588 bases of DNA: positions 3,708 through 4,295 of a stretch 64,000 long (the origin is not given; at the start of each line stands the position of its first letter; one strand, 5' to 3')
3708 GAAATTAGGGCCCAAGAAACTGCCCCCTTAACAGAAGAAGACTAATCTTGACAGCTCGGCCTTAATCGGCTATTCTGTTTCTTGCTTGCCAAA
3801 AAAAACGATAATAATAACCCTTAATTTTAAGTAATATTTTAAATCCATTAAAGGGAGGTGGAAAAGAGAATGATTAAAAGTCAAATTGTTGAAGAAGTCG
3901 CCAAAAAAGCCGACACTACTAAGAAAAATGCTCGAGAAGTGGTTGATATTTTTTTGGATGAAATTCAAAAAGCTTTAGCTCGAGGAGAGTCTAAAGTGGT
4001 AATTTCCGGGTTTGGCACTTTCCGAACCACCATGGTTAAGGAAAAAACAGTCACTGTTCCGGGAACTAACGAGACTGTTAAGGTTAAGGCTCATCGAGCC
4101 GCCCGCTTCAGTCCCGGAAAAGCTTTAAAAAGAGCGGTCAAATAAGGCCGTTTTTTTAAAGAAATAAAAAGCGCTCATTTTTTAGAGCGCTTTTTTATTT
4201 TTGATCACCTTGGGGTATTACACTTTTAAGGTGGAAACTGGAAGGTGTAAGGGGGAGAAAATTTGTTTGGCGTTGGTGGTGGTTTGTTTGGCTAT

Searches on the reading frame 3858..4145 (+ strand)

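Call 32: search_protein_families(library=pfam, proteins=[window:3858-4145:+], max_evalue=0.00001)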
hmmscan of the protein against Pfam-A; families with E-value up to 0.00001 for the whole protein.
window:3858-4145:+ (95 aa): 1 family
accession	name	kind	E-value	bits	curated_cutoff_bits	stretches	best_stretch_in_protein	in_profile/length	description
PF00216.26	Bac_DNA_binding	-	9.1e-25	87.2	22.4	1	5-95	1-90/90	Bacterial DNA-binding protein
